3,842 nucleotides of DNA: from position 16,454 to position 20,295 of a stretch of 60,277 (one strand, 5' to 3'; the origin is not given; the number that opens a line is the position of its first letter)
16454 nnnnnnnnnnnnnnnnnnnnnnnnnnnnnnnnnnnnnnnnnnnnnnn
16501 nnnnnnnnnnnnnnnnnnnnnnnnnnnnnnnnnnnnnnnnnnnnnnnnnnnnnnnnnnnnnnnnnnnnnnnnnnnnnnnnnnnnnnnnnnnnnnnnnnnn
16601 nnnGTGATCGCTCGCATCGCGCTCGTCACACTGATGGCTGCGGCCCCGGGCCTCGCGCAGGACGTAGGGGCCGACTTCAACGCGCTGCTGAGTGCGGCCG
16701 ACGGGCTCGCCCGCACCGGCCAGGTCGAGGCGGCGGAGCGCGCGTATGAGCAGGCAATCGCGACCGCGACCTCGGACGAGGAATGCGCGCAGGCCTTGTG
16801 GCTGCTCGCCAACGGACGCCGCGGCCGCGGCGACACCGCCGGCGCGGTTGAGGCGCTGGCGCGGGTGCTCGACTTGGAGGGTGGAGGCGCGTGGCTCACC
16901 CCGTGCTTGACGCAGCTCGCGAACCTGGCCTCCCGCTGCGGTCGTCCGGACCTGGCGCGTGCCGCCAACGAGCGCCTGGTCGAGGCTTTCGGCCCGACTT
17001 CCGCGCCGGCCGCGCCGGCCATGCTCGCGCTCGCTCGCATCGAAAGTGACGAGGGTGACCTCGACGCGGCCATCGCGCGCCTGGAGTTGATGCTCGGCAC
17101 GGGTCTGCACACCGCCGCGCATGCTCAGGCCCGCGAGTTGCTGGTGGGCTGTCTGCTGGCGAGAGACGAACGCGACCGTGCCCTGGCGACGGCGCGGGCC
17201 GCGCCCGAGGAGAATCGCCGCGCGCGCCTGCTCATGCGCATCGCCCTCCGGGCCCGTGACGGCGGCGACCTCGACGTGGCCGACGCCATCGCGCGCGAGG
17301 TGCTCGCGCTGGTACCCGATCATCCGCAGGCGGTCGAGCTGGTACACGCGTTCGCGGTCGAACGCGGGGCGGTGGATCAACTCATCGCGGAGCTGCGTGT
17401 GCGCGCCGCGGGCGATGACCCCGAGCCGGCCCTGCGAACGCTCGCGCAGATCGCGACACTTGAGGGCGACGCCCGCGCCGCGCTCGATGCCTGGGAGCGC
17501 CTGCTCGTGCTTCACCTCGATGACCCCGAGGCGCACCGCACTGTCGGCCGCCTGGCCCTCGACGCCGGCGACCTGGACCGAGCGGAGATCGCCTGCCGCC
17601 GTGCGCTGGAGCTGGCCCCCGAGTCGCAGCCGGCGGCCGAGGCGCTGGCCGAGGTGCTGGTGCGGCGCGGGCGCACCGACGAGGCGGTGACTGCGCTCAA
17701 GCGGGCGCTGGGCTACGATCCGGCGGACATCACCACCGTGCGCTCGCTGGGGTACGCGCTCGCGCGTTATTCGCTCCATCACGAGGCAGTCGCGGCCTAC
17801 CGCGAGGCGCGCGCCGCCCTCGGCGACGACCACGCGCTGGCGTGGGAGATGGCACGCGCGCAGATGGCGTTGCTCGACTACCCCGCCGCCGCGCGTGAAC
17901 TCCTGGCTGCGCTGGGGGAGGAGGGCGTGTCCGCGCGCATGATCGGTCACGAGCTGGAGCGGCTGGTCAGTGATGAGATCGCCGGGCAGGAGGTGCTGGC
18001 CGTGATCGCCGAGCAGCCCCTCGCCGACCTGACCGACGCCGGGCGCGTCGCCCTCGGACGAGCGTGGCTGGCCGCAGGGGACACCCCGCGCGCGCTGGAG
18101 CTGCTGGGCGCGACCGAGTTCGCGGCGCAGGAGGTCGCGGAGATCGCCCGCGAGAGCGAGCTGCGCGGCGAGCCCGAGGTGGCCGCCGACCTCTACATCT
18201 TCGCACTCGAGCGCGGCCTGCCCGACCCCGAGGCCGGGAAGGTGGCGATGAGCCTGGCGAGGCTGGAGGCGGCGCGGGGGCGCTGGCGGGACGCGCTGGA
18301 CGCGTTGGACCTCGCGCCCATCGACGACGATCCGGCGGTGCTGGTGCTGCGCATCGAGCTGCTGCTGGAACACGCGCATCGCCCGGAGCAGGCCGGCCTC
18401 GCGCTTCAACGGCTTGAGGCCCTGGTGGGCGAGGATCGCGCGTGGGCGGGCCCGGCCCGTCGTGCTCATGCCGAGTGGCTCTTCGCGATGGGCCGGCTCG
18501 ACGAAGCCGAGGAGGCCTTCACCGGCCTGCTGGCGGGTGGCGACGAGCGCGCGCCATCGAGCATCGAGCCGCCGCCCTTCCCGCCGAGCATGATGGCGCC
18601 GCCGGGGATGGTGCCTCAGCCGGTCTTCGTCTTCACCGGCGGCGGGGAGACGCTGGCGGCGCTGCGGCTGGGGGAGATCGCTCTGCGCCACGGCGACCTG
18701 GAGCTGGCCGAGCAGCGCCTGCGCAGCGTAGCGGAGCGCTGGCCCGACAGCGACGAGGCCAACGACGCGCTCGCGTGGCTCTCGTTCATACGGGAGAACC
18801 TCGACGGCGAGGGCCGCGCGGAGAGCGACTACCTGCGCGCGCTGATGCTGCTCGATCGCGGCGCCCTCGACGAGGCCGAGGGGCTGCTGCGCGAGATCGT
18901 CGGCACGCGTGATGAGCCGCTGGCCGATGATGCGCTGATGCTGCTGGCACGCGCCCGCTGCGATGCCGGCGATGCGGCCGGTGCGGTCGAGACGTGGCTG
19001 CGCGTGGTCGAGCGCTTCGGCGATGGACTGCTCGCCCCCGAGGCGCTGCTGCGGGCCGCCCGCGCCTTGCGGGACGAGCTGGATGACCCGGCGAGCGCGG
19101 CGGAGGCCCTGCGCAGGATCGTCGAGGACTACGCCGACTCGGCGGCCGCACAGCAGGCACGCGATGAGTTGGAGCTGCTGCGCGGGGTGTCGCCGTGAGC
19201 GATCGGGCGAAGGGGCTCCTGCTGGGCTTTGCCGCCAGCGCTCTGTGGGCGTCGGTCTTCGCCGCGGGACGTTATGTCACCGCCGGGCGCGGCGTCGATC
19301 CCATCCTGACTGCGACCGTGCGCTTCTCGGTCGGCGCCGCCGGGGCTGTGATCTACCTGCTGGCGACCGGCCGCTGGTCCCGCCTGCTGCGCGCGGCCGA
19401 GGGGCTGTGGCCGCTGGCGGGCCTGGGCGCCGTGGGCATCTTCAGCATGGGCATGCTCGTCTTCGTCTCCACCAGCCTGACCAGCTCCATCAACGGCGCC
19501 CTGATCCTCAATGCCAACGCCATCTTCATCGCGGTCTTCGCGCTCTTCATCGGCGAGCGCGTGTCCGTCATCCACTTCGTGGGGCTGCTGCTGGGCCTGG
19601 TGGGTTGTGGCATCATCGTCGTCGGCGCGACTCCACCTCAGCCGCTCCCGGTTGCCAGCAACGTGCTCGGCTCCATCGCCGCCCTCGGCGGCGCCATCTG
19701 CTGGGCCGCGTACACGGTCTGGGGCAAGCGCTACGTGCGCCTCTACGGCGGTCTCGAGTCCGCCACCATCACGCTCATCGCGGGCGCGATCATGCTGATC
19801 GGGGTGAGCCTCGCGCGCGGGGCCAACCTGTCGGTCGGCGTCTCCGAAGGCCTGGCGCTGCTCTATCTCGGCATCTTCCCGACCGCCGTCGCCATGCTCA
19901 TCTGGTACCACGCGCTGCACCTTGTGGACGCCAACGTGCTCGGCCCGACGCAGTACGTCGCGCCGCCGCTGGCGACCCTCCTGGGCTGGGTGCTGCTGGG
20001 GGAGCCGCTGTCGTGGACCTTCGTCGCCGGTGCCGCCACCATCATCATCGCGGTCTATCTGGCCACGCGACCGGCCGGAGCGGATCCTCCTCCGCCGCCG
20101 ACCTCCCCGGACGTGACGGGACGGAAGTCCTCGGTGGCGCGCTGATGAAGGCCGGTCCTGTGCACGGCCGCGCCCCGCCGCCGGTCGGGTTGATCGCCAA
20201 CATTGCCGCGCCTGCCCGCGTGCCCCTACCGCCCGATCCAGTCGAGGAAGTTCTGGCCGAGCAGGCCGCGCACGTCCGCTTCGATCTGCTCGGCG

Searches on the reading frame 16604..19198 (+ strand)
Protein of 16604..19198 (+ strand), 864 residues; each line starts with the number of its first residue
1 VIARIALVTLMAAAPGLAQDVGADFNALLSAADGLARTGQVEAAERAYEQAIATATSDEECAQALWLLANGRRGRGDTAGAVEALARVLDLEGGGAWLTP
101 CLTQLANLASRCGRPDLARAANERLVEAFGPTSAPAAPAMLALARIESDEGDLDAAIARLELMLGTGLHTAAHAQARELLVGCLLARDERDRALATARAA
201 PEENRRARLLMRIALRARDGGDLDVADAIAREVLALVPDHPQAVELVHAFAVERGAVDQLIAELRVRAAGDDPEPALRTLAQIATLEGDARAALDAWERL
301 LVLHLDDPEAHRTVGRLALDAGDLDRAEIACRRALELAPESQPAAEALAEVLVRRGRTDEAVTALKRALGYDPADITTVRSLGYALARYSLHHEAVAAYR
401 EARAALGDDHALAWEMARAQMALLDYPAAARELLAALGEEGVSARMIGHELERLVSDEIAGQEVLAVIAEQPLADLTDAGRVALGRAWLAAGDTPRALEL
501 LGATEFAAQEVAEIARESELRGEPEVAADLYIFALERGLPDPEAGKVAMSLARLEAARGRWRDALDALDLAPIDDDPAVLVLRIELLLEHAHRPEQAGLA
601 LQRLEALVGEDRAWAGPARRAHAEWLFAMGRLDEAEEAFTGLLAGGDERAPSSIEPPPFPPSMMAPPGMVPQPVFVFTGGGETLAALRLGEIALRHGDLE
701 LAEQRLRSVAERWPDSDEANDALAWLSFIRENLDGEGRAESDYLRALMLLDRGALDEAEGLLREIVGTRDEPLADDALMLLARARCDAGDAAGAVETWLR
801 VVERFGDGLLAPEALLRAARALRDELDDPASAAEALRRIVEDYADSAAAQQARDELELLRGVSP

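Call 31: search_protein_families(library=pfam, proteins=[window:16604-19198:+], max_evalue=0.0001)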
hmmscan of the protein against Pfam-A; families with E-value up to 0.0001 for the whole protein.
window:16604-19198:+ (864 aa): 13 families
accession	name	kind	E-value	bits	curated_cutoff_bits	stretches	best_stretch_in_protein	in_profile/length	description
PF13432.12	TPR_16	-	2.6e-25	88.9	32.7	1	288-340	11-63/65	Tetratricopeptide repeat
PF14559.12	TPR_19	-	3.8e-19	69.2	25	1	318-382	1-64/68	Tetratricopeptide repeat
PF13424.12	TPR_12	-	2.5e-18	66.5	30.1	0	102-161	5-69/77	Tetratricopeptide repeat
PF13174.12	TPR_6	-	2.2e-16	59.8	26.3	0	813-846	1-33/33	Tetratricopeptide repeat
PF13181.12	TPR_8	-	8.7e-14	50.9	25.7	0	315-340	8-33/34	Tetratricopeptide repeat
PF23914.1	TPR_CcmH_CycH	-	1.6e-13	51.2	42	1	309-409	51-154/158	Cytochrome c-type biogenesis protein H TPR domain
PF07719.23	TPR_2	-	3.8e-13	48.9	27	0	308-340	1-33/34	Tetratricopeptide repeat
PF13428.12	TPR_14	-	3.7e-12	46.1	23.5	0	308-350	1-43/44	Tetratricopeptide repeat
PF00515.34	TPR_1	-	7.4e-09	35.5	27.8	0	313-340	6-33/34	Tetratricopeptide repeat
PF12895.13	ANAPC3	-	3.4e-07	30.9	27.2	0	322-401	3-81/82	Anaphase-promoting complex, cyclosome, subunit 3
PF13414.12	TPR_11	-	4.5e-07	29.9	26.8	0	351-387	3-39/42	TPR repeat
PF09976.15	TPR_21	-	5e-06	26.8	25.5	0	118-203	58-142/193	Tetratricopeptide repeat-like domain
PF13431.12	TPR_17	-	8.6e-06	26.1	24.4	0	330-362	1-33/34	Tetratricopeptide repeat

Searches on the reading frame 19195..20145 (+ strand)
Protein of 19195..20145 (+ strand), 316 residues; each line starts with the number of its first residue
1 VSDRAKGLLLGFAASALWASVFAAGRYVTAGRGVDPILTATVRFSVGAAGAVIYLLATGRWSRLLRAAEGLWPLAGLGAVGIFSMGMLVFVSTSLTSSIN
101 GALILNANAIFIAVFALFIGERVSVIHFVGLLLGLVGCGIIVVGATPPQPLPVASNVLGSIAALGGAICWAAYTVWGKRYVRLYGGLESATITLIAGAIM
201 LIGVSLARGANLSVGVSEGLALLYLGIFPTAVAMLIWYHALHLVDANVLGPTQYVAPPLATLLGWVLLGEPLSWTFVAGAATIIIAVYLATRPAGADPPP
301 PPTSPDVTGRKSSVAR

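Call 31: search_protein_families(library=pfam, proteins=[window:19195-20145:+], max_evalue=0.0001)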
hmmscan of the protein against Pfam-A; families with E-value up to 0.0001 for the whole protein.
window:19195-20145:+ (316 aa): 1 family
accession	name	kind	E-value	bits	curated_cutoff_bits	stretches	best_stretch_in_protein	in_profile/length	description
PF00892.27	EamA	-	4.8e-34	118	28.2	2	158-291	2-134/135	EamA-like transporter family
